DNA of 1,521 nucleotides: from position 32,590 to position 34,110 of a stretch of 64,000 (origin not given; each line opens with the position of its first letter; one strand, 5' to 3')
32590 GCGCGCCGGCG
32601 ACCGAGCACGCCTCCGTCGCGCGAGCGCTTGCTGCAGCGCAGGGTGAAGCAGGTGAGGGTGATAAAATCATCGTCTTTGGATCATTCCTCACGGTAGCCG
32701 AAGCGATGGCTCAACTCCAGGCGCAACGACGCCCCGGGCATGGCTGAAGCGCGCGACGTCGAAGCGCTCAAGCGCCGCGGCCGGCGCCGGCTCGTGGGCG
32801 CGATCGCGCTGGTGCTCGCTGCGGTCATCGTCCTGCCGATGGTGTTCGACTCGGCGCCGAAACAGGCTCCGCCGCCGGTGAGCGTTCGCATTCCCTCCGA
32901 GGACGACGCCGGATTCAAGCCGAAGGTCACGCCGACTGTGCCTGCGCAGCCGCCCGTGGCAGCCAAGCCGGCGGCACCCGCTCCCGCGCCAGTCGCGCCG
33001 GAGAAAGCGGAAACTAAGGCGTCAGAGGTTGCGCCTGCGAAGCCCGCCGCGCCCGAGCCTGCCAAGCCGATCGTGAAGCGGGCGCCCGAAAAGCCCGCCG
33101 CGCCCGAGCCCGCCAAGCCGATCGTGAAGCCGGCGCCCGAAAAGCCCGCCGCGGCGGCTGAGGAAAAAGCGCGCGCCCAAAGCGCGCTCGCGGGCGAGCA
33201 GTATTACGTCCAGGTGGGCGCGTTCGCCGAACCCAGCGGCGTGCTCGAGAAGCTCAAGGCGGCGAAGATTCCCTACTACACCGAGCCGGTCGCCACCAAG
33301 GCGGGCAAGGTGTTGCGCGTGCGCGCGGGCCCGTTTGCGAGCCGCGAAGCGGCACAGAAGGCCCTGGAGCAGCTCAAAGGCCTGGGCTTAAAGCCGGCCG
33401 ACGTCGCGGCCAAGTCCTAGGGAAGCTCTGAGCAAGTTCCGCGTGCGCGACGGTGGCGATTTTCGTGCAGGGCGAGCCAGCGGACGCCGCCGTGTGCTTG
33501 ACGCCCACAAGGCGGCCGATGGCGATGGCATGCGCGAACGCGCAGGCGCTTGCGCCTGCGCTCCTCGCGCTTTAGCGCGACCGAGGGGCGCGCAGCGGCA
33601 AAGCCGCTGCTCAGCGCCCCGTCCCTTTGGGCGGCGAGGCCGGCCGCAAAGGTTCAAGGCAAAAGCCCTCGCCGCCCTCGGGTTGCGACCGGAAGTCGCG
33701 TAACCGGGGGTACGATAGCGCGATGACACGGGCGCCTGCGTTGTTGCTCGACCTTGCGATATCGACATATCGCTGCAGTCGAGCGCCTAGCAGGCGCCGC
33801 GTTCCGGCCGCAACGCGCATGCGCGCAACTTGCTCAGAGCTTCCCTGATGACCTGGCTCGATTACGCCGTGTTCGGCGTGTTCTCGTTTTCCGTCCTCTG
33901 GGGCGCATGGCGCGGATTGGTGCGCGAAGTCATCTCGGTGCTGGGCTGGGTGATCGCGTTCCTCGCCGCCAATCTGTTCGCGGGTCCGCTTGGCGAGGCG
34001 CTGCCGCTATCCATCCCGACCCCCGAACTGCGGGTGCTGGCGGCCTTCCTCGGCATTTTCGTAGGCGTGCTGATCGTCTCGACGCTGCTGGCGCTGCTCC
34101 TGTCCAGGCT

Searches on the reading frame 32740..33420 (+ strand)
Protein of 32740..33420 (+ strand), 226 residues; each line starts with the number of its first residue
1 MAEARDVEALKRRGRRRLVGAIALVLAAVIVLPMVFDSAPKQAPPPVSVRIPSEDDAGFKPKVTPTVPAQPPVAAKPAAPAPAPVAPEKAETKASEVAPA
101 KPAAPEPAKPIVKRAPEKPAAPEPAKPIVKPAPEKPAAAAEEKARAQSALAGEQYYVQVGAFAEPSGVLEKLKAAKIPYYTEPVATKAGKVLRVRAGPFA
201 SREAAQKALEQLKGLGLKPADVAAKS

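Call 83: search_protein_families(library=pfam, proteins=[window:32740-33420:+], max_evalue=0.001)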
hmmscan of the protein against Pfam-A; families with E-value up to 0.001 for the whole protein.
window:32740-33420:+ (226 aa): 1 family
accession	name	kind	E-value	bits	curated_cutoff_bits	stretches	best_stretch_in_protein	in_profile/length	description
PF05036.18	SPOR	-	2.2e-14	54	21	1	152-219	2-72/76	SPOR domain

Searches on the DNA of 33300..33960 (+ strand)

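Call 8: search_rna_families(source=window, start=33300, end=33960, threshold=evalue, max_evalue=10)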
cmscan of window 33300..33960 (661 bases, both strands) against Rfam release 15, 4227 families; matches with E-value up to 10: 8.
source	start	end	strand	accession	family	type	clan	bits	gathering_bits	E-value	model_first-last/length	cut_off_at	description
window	33537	33628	-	RF02226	sX7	Gene; sRNA;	-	22.8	55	0.04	1-95/95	no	Xanthomonas sRNA sX7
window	33557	33638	-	RF00435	ROSE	Cis-reg; thermoregulator;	-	20.7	45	1.1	1-94/94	no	Repression of heat shock gene expression (ROSE) element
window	33519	33559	-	RF01841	veev_FSE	Cis-reg; frameshift_element;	-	18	55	0.91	26-69/71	no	venezuelan equine encephalitis virus ribosomal frameshift element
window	33567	33617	-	RF01988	SECIS_2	Cis-reg;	-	16.2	70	3.9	1-55/55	no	Selenocysteine insertion sequence 2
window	33725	33804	+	RF00726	mir-87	Gene; miRNA;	-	15.1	49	3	1-79/79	no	mir-87 microRNA precursor family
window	33596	33663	-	RF02136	HTT-AS1_3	Gene; lncRNA;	-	14.9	70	2.7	1-60/60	no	HTT antisense RNA 1 conserved region 3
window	33483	33587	-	RF01757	sbcD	Gene; sRNA;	-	13.5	40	4.2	1-155/155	no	sbcD RNA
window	33571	33678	-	RF01629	ceN39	Gene; snRNA; snoRNA; HACA-box;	-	12.4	35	8.3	1-131/131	no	Nematode snoRNA ceN39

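Call 11: search_dna_similar(query=window:33419-33847:+, collection=plasmids, mode=distant, max_rows=40)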
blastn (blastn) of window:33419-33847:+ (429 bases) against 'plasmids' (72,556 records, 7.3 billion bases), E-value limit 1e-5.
No match.

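Call 12: search_dna_similar(query=window:33419-33847:+, collection=phages, mode=distant, max_rows=20)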
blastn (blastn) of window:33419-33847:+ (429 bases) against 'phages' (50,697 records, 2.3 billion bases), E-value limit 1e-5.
No match.
